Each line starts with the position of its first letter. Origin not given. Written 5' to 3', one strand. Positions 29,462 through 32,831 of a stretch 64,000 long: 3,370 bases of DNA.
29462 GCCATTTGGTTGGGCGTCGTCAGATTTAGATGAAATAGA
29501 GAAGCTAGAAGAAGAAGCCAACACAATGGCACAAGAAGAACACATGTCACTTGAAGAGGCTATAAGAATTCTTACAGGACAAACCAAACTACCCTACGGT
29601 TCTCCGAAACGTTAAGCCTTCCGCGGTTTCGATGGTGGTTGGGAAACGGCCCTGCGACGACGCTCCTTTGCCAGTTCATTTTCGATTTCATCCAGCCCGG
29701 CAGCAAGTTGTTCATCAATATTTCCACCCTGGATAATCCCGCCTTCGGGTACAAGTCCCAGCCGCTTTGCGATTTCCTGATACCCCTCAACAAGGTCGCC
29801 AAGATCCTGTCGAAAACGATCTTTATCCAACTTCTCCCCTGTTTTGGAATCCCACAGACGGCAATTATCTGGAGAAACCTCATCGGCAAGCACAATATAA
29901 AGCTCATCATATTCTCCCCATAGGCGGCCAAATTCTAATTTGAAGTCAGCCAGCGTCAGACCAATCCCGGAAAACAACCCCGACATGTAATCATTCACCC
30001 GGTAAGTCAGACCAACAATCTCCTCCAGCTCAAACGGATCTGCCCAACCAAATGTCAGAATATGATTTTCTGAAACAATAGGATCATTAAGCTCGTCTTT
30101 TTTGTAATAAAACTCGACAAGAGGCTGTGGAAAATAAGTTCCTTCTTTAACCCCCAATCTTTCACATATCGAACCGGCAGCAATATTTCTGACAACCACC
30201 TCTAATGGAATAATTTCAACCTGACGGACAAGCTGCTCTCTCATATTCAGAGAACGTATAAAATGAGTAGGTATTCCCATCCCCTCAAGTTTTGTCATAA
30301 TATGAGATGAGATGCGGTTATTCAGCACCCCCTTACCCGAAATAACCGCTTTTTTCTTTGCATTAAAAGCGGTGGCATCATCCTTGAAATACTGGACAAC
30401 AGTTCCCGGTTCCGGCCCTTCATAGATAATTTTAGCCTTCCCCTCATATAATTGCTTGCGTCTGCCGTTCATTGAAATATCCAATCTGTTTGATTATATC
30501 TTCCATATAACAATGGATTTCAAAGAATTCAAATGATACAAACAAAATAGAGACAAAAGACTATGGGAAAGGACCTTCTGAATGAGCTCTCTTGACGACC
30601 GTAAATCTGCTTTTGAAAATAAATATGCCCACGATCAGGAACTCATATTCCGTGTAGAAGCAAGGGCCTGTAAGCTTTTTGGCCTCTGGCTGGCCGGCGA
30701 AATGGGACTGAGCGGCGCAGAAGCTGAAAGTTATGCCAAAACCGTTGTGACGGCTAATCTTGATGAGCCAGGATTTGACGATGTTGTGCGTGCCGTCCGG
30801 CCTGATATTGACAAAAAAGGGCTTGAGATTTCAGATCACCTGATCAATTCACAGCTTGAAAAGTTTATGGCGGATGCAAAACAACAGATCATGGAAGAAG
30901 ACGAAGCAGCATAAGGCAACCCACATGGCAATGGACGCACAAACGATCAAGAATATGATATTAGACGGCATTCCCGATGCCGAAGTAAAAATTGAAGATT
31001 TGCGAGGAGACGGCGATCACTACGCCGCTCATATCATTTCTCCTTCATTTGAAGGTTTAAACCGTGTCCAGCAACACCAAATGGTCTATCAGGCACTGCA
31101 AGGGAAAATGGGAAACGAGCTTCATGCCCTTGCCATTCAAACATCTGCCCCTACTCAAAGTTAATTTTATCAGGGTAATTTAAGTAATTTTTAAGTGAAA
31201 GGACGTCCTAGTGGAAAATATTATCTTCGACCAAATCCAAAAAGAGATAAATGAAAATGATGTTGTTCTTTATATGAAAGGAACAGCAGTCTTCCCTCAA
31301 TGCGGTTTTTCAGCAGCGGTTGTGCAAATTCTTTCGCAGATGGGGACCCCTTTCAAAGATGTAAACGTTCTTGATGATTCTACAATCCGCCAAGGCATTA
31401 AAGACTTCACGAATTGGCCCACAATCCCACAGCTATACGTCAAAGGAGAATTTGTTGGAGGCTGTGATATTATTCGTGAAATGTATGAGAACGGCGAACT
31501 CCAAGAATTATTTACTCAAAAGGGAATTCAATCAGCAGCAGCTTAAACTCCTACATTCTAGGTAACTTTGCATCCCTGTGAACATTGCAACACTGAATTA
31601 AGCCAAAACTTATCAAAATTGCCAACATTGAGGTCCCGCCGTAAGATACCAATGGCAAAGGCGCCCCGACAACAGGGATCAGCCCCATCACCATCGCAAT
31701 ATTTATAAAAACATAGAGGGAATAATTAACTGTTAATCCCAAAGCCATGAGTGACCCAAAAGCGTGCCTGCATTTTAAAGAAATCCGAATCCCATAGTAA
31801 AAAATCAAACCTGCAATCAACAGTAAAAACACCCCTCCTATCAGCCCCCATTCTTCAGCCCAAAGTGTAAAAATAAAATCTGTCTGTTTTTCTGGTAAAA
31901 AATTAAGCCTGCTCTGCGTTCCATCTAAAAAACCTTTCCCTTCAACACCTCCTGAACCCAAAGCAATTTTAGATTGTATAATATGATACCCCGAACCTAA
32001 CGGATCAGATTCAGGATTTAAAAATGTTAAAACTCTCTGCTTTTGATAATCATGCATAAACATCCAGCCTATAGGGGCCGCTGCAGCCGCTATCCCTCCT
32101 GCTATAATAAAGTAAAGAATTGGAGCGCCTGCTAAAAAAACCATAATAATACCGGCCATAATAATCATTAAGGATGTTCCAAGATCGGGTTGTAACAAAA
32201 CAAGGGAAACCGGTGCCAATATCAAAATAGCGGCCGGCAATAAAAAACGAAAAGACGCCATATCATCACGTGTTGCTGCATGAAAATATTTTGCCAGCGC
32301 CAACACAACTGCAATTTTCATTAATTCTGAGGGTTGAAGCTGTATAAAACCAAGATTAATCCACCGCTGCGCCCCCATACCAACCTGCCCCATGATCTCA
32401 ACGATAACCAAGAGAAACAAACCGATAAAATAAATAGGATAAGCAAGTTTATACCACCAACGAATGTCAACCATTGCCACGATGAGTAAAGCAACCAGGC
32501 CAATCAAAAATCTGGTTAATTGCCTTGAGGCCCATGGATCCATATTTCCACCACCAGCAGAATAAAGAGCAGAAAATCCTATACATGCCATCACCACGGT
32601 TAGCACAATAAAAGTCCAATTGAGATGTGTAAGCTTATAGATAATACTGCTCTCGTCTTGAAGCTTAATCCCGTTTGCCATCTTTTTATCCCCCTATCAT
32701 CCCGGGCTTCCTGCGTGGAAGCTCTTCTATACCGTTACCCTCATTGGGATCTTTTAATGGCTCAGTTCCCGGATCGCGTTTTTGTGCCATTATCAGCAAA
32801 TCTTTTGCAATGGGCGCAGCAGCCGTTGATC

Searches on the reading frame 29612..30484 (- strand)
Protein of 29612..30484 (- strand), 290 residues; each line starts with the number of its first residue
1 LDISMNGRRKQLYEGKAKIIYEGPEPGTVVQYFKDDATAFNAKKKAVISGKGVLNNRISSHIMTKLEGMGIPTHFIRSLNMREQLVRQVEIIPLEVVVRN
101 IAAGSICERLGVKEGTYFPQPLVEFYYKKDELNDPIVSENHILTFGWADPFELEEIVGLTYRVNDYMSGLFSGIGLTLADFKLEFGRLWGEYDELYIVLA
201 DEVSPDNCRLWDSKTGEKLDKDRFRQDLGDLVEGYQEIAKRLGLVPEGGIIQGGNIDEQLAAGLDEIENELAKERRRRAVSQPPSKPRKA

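Call 89: search_protein_families(library=pfam, proteins=[window:29612-30484:-], max_evalue=0.001)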
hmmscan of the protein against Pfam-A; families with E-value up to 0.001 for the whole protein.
window:29612-30484:- (290 aa): 1 family
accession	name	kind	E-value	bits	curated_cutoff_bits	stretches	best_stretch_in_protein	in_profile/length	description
PF01259.24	SAICAR_synt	-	7.9e-82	274.9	20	1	11-241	1-232/233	SAICAR synthetase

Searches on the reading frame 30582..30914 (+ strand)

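Call 89: search_protein_families(library=pfam, proteins=[window:30582-30914:+], max_evalue=0.001)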
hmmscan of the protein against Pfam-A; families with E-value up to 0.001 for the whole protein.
window:30582-30914:+ (110 aa): 1 family
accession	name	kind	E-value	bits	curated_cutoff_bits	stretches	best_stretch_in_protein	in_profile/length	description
PF07345.16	ATPaseInh_sub_z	-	8.1e-37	126.2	25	1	1-102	1-102/102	ATPase inhibitor subunit zeta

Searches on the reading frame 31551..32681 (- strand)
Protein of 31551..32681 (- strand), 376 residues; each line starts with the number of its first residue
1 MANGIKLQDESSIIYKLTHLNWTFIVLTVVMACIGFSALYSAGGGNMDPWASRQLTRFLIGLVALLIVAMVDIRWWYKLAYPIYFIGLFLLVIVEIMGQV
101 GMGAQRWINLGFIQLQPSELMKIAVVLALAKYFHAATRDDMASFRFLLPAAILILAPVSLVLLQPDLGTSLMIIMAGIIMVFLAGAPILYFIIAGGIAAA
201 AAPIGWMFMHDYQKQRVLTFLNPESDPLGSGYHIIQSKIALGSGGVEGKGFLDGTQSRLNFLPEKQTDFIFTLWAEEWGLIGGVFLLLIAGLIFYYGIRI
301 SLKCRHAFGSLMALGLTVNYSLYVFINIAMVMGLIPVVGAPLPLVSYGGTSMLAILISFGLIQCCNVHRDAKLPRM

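Call 89: search_protein_families(library=pfam, proteins=[window:31551-32681:-], max_evalue=0.001)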
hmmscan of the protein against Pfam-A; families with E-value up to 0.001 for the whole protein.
window:31551-32681:- (376 aa): 1 family
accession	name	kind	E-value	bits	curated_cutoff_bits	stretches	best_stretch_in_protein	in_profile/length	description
PF01098.24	FTSW_RODA_SPOVE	-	2.2e-101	339.8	26.4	1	23-368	12-353/356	Cell cycle protein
